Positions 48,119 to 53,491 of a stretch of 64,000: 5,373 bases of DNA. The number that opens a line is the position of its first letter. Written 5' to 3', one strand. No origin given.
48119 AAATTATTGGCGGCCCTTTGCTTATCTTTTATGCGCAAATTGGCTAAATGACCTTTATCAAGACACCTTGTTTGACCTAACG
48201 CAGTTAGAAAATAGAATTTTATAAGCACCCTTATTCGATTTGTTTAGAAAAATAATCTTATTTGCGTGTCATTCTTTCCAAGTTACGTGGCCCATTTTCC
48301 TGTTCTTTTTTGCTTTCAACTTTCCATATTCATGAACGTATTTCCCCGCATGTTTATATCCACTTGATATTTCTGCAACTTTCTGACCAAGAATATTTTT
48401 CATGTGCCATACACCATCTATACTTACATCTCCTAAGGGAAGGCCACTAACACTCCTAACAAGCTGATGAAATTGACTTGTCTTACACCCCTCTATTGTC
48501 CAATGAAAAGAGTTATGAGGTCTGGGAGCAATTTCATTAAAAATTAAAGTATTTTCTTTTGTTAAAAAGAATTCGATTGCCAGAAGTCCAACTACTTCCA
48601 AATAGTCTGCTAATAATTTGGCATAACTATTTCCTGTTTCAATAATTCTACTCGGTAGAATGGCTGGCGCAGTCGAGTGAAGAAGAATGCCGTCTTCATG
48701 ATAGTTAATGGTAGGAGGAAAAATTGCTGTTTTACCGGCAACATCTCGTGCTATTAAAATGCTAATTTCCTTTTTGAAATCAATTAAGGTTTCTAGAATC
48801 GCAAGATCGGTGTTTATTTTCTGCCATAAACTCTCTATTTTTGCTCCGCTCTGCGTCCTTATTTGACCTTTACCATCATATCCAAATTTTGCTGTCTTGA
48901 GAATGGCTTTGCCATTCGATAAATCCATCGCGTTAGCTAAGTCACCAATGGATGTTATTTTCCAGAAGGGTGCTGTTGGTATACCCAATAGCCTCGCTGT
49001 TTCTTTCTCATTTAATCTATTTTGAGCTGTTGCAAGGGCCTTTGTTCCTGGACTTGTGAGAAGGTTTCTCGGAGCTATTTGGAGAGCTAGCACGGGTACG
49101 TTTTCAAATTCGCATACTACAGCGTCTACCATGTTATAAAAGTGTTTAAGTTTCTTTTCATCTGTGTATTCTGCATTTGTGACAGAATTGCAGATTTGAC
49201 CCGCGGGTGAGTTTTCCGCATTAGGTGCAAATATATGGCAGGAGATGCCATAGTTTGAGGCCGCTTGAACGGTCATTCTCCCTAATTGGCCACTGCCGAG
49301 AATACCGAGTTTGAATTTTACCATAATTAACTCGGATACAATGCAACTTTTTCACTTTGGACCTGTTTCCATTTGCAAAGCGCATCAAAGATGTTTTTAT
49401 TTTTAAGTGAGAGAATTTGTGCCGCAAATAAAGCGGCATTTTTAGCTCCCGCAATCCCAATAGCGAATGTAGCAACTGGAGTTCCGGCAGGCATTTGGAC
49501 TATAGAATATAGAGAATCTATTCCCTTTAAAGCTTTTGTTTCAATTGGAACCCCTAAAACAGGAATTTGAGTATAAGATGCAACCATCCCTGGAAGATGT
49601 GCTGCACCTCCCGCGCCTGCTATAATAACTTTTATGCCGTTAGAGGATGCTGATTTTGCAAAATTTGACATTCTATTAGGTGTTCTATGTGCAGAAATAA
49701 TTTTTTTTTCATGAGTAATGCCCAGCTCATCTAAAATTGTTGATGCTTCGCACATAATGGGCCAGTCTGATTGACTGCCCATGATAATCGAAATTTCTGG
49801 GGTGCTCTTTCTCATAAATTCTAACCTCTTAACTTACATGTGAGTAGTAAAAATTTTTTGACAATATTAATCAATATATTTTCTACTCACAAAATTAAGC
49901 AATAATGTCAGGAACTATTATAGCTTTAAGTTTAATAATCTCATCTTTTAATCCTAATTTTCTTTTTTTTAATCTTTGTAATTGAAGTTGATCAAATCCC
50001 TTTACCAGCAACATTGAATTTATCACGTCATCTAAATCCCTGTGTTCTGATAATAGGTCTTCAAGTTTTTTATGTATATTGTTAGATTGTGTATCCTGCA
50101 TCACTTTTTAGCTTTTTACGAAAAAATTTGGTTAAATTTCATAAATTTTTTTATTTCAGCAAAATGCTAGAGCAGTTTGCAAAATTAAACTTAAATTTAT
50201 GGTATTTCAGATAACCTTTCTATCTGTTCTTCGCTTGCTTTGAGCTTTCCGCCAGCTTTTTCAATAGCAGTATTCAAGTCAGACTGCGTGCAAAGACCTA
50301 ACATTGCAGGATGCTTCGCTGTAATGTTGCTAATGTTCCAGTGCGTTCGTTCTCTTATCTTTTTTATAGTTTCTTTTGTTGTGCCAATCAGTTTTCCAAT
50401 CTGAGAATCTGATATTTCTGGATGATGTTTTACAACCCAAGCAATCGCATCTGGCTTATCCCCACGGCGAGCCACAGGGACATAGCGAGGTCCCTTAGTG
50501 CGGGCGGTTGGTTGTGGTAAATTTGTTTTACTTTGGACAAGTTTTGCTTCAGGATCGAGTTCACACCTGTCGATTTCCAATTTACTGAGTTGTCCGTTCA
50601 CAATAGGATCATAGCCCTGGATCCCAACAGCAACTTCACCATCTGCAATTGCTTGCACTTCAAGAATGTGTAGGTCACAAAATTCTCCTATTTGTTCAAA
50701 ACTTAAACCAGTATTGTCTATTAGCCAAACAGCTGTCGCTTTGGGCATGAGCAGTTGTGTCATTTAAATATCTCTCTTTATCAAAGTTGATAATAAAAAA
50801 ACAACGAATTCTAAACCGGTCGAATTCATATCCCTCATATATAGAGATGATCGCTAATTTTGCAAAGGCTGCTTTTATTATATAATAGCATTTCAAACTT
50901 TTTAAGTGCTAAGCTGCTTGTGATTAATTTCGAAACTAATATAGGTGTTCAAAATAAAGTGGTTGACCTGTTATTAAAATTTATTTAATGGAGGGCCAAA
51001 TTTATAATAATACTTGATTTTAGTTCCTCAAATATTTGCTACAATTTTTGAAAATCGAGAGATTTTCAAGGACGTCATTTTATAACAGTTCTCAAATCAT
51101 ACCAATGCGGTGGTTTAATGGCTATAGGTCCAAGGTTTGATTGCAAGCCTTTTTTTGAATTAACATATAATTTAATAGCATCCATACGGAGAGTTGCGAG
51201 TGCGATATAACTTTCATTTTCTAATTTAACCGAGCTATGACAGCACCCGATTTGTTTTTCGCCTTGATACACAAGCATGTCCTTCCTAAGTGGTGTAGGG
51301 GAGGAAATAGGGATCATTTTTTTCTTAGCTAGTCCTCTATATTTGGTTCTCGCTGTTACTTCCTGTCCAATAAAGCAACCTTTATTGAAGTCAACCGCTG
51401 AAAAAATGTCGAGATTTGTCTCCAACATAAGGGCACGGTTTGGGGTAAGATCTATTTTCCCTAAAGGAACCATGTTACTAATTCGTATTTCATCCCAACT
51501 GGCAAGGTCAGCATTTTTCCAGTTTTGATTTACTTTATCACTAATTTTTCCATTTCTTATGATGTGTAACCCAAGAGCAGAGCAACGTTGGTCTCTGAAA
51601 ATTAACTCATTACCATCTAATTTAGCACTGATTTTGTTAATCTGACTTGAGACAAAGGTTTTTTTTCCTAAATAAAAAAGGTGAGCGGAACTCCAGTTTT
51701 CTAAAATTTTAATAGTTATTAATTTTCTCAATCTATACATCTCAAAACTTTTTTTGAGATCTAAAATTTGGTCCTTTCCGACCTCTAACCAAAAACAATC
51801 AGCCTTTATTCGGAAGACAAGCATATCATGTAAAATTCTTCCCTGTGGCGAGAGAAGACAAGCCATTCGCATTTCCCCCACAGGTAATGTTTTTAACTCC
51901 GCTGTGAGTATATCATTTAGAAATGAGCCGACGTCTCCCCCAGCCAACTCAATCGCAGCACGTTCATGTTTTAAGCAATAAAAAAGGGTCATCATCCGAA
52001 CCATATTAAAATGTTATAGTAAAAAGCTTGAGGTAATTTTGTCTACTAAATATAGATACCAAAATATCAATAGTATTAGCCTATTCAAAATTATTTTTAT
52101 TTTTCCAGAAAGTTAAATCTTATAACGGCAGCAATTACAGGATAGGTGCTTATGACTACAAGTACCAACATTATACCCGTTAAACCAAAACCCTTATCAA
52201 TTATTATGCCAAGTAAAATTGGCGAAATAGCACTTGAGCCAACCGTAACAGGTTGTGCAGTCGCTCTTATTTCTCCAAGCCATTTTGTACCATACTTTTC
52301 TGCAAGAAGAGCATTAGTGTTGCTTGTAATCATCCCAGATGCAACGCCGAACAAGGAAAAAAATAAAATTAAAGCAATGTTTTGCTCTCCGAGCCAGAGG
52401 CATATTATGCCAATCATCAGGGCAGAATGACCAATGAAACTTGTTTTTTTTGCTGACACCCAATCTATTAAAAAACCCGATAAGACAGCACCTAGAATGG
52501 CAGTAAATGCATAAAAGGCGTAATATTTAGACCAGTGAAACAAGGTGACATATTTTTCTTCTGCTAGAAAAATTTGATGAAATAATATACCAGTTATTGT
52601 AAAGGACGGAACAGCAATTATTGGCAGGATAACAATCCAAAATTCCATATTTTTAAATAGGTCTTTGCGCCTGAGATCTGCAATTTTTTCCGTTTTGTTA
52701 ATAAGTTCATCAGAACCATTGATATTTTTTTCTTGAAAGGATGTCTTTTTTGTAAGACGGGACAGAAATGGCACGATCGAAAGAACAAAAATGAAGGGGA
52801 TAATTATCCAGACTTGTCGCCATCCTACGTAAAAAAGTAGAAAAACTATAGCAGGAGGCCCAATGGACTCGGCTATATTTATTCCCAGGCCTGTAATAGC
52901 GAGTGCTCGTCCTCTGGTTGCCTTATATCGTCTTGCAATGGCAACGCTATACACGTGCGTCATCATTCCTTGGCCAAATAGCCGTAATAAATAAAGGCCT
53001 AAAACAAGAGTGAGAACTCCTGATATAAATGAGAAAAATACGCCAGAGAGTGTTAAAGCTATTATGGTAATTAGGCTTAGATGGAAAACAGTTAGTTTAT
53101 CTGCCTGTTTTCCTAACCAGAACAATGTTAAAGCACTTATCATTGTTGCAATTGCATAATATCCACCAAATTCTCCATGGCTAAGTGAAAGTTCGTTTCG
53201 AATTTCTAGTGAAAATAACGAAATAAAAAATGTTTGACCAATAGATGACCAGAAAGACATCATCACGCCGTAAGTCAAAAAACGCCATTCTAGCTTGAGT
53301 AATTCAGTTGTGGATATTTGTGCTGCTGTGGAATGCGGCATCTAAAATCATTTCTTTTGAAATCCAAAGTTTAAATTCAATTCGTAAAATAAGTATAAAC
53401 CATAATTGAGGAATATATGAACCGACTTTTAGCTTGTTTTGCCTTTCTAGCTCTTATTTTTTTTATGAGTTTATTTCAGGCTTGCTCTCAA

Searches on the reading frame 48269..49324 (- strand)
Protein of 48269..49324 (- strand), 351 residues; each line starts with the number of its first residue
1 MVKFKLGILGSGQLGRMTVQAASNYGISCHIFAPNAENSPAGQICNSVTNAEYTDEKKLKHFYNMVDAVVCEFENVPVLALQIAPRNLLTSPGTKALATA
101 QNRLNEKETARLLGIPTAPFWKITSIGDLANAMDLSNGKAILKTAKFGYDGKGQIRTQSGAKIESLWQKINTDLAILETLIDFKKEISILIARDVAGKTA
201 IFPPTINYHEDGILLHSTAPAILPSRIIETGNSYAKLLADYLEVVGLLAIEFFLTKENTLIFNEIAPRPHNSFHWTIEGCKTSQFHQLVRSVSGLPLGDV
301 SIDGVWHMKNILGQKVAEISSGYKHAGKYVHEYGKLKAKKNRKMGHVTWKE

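Call 33: search_protein_families(library=pfam, proteins=[window:48269-49324:-], max_evalue=0.001)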
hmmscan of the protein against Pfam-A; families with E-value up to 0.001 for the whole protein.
window:48269-49324:- (351 aa): 3 families
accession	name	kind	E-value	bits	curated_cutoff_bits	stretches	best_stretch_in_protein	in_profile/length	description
PF02222.28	ATP-grasp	-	5.9e-51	173.1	27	1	111-285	4-179/179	ATP-grasp domain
PF22660.2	RS_preATP-grasp-like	-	1.9e-23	83.1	27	1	5-101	3-98/98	Ribonucleotide synthetase preATP-grasp domain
PF17769.7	PurK_C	-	1.7e-09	37.7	22.6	1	308-349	3-45/56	Phosphoribosylaminoimidazole carboxylase C-terminal domain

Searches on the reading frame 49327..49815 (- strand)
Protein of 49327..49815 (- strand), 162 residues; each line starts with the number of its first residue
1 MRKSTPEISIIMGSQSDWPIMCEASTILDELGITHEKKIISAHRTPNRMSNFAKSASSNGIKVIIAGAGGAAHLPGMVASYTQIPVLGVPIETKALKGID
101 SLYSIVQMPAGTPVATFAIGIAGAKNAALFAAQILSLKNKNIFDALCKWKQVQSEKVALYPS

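Call 33: search_protein_families(library=pfam, proteins=[window:49327-49815:-], max_evalue=0.001)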
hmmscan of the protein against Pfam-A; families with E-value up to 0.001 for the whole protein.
window:49327-49815:- (162 aa): 1 family
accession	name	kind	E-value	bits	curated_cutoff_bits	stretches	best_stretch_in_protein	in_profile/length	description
PF00731.26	AIRC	-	1.4e-62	210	30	1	8-155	2-147/148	AIR carboxylase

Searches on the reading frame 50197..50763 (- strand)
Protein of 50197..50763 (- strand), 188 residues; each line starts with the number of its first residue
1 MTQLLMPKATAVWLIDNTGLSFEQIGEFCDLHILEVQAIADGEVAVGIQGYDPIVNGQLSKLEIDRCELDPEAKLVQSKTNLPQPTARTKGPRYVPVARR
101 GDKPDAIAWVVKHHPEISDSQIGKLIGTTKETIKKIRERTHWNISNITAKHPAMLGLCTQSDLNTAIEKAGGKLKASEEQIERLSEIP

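Call 33: search_protein_families(library=pfam, proteins=[window:50197-50763:-], max_evalue=0.001)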
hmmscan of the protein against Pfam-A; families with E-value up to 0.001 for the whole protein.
window:50197-50763:- (188 aa): 1 family
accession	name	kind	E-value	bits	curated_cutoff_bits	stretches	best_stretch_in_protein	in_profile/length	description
PF06242.16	TrcR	-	4.3e-62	208.7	22.2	1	34-170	1-137/139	Transcriptional cell cycle regulator TrcR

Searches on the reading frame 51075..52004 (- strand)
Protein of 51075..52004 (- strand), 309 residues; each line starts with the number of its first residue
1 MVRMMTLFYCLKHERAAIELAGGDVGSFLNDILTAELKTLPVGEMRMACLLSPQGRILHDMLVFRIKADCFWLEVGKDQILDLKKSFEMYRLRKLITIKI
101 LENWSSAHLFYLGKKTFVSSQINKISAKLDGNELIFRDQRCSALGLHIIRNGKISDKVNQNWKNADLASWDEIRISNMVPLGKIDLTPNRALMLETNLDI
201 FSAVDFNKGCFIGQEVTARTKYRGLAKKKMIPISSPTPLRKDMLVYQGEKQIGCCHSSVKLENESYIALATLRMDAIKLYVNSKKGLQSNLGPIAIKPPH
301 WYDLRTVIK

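Call 33: search_protein_families(library=pfam, proteins=[window:51075-52004:-], max_evalue=0.001)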
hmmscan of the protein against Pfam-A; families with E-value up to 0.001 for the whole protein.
window:51075-52004:- (309 aa): 1 family
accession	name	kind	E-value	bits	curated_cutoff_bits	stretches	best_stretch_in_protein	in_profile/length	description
PF01571.26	GCV_T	-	1.8e-08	34.4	25.6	1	17-77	50-110/255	Aminomethyltransferase folate-binding domain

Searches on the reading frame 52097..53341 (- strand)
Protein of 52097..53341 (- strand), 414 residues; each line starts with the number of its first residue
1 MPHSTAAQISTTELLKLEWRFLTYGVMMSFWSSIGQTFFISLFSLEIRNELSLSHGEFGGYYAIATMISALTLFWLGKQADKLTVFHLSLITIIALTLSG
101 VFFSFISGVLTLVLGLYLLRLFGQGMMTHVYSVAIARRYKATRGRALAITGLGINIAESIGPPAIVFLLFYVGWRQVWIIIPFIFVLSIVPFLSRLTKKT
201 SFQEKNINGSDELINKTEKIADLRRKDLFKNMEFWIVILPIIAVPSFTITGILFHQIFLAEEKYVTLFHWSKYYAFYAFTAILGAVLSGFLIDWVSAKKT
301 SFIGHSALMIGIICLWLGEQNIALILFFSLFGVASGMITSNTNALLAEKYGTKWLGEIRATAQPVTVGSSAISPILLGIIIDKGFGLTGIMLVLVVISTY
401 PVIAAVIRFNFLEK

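Call 33: search_protein_families(library=pfam, proteins=[window:52097-53341:-], max_evalue=0.001)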
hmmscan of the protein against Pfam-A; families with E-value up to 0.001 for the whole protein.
window:52097-53341:- (414 aa): 1 family
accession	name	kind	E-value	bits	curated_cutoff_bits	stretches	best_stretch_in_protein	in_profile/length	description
PF07690.21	MFS_1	-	5.5e-30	104.9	33.4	1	28-367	4-340/347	Major Facilitator Superfamily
